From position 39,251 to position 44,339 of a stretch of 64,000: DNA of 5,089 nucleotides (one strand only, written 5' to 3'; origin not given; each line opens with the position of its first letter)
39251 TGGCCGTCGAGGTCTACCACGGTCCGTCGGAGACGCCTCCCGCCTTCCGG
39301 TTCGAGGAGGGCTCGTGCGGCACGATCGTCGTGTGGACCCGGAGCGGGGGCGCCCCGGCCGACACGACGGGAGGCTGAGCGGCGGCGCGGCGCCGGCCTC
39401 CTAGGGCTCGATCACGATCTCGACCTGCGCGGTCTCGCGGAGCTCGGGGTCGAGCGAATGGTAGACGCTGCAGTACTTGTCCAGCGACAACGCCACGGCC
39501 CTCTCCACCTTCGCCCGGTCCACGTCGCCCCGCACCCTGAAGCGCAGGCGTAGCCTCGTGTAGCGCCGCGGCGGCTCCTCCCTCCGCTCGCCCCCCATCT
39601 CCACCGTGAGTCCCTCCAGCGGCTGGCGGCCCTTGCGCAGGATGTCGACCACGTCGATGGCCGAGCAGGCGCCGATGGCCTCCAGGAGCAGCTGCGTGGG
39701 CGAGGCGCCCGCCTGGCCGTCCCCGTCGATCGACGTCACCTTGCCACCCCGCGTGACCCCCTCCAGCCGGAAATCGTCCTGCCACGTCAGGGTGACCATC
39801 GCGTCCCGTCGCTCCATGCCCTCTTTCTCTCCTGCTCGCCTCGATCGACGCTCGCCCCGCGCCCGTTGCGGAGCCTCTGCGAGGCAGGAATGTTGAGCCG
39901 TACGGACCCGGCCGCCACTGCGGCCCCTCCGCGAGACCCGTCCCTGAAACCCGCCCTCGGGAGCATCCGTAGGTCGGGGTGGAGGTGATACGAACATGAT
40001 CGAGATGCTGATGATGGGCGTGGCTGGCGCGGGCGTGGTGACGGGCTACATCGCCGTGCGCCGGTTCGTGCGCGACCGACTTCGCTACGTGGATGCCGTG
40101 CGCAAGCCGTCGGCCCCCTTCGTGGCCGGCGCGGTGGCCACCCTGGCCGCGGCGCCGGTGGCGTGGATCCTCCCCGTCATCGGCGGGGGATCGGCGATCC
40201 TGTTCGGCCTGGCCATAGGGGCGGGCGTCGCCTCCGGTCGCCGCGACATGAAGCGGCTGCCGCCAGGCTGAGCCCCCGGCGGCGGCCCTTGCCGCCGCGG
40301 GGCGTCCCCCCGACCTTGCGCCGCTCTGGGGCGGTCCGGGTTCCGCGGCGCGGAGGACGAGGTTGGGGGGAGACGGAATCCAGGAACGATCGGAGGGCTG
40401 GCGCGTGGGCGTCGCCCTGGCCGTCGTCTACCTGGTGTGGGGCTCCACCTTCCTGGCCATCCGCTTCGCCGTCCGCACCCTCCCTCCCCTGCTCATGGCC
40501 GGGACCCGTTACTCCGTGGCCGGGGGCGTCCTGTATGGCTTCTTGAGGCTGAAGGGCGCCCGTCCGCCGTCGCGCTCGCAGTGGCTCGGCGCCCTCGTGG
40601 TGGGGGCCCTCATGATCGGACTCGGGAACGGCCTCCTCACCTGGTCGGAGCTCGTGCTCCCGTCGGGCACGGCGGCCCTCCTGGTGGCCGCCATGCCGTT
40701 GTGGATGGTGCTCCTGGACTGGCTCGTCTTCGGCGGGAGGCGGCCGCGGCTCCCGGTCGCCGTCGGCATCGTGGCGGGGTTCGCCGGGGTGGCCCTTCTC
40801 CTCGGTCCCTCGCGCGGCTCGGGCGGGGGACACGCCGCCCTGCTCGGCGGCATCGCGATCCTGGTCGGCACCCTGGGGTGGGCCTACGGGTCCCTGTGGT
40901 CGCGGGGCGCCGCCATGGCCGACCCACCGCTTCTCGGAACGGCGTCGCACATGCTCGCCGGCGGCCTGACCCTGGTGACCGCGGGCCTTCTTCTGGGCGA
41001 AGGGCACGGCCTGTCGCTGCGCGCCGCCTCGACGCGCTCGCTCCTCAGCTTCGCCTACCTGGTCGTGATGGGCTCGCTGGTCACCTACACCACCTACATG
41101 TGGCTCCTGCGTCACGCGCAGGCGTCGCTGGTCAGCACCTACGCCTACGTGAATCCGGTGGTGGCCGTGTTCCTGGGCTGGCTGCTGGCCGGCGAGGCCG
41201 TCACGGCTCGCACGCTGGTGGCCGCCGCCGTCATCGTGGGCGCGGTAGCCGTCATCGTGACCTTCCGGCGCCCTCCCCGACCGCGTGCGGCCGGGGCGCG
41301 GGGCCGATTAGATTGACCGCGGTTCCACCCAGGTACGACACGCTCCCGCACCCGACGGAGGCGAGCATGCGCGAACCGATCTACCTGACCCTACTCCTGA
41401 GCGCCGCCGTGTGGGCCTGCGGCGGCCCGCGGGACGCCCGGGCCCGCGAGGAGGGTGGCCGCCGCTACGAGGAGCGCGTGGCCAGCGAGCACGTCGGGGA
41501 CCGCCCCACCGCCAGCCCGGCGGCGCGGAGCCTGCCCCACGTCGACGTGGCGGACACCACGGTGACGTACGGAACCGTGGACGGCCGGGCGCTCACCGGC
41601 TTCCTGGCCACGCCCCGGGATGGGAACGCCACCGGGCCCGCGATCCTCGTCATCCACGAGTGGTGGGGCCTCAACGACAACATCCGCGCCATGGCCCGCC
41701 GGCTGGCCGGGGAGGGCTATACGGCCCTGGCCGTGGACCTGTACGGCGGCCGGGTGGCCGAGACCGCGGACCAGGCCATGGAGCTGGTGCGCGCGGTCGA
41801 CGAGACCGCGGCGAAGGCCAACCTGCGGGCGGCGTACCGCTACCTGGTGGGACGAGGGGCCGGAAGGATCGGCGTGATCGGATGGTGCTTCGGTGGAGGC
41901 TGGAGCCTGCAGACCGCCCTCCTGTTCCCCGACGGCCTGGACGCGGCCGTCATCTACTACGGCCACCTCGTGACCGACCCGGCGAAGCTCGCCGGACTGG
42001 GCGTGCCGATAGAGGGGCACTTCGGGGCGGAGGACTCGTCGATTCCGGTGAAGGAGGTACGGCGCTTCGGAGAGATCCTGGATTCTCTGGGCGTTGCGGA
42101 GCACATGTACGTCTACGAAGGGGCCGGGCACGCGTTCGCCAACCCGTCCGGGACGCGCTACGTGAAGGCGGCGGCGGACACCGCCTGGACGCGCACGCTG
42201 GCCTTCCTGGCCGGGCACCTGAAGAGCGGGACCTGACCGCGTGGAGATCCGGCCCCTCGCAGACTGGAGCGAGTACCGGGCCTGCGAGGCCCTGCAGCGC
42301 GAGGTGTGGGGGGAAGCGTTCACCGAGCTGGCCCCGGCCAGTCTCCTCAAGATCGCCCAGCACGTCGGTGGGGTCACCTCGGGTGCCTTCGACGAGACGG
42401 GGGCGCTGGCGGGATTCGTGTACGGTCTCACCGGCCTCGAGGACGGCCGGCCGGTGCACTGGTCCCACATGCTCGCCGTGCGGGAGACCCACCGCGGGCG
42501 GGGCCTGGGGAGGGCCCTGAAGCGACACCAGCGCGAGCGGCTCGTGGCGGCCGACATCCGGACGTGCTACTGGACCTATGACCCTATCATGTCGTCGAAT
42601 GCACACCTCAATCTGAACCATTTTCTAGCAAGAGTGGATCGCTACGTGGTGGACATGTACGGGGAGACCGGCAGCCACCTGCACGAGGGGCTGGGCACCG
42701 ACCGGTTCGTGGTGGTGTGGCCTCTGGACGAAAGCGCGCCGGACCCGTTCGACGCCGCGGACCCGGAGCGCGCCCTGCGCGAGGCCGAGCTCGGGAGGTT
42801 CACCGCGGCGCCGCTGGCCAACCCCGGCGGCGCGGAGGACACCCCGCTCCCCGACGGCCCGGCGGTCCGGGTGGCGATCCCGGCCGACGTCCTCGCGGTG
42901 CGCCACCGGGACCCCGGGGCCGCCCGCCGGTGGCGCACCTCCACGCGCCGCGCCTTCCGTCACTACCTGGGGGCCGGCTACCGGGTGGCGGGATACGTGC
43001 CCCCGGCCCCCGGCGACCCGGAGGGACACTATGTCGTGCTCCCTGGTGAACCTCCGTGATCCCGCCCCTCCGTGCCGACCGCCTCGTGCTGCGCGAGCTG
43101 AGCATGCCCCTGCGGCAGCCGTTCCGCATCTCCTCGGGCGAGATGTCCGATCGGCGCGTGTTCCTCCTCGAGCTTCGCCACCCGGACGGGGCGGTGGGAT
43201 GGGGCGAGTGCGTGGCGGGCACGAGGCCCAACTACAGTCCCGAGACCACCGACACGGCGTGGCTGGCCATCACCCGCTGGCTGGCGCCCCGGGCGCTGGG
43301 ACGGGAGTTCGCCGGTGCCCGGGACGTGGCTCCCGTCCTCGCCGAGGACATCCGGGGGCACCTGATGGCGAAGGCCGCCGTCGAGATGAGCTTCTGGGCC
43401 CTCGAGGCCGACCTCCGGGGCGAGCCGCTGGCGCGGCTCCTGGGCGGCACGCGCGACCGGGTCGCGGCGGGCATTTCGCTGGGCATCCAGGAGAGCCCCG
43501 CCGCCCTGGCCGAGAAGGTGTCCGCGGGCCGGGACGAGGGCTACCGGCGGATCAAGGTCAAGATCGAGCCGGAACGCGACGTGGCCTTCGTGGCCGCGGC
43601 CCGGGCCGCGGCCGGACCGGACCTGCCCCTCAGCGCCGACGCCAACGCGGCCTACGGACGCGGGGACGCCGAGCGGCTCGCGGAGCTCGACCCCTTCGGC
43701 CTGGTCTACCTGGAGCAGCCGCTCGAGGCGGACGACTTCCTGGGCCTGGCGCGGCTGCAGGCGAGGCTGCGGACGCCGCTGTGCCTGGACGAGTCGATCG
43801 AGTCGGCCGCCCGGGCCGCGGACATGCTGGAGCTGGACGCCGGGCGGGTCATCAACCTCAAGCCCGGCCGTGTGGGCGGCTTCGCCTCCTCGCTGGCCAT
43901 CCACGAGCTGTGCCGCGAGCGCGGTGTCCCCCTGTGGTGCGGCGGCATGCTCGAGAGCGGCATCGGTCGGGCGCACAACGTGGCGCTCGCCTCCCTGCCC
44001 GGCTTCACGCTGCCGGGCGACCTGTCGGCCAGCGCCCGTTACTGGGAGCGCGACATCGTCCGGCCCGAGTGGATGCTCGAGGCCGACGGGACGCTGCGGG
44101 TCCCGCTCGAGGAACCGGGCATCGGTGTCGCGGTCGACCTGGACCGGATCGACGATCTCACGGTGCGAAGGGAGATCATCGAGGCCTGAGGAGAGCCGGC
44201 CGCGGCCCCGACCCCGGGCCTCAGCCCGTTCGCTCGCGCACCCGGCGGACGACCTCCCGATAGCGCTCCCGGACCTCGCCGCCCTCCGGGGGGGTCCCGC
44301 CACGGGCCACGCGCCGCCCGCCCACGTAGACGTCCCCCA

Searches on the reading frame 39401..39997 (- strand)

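Call 73: search_protein_families(library=pfam, proteins=[window:39401-39997:-], max_evalue=0.00001)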
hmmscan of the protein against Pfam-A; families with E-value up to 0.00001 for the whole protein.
window:39401-39997:- (198 aa): 1 family
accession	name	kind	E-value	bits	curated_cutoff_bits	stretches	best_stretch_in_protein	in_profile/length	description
PF02566.24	OsmC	-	7.3e-19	68.5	27.5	1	93-184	2-93/100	OsmC-like protein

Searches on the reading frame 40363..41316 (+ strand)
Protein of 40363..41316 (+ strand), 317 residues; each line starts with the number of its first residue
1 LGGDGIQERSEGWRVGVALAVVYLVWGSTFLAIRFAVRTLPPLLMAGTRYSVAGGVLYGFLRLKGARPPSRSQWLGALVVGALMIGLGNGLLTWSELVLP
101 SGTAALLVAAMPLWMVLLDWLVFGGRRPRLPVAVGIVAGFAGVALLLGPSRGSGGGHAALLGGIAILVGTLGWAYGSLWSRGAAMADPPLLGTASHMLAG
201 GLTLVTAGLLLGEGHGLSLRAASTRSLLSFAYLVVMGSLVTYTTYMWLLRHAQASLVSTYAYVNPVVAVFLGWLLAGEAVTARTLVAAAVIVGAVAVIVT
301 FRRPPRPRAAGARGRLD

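Call 73: search_protein_families(library=pfam, proteins=[window:40363-41316:+], max_evalue=0.00001)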
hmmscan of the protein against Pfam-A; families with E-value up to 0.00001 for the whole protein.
window:40363-41316:+ (317 aa): 1 family
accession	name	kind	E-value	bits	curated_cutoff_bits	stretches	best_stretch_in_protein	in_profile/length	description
PF00892.27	EamA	-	3.2e-33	115.3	28.2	2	19-147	7-134/135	EamA-like transporter family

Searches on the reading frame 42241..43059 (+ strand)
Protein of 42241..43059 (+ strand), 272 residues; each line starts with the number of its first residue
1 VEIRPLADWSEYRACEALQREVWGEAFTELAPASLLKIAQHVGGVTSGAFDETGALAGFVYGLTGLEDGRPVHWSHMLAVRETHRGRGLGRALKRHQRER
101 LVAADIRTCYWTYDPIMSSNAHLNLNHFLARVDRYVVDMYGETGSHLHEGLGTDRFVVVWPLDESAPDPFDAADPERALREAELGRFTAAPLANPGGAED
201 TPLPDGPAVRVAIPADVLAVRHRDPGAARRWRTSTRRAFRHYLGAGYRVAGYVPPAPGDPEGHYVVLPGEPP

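Call 73: search_protein_families(library=pfam, proteins=[window:42241-43059:+], max_evalue=0.00001)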
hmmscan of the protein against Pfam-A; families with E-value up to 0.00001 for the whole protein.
window:42241-43059:+ (272 aa): 1 family
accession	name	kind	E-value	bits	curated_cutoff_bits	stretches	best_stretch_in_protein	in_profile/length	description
PF00583.31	Acetyltransf_1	-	5.9e-06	27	20.7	0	20-111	9-98/116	Acetyltransferase (GNAT) family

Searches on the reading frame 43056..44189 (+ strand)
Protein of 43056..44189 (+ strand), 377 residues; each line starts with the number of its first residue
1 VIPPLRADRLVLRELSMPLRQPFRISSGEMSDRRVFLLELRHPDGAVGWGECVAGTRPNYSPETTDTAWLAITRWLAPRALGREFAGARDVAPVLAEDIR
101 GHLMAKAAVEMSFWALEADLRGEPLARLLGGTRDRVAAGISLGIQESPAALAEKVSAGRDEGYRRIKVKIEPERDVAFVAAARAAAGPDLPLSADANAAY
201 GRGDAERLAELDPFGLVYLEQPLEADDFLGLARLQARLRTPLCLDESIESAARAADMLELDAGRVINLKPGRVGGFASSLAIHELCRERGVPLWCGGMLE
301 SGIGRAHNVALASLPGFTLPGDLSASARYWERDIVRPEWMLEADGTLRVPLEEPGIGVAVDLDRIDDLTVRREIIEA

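Call 74: search_protein_families(library=pfam, proteins=[window:43056-44189:+], max_evalue=0.00001)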
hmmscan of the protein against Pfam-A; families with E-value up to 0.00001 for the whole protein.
window:43056-44189:+ (377 aa): 2 families
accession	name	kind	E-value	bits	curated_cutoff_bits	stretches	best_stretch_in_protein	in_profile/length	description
PF13378.12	MR_MLE_C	-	7.2e-46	157.1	29.4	1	151-363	2-218/219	Enolase C-terminal domain-like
PF02746.21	MR_MLE_N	-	1.4e-12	48.3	22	1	15-130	9-117/117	Mandelate racemase / muconate lactonizing enzyme, N-terminal domain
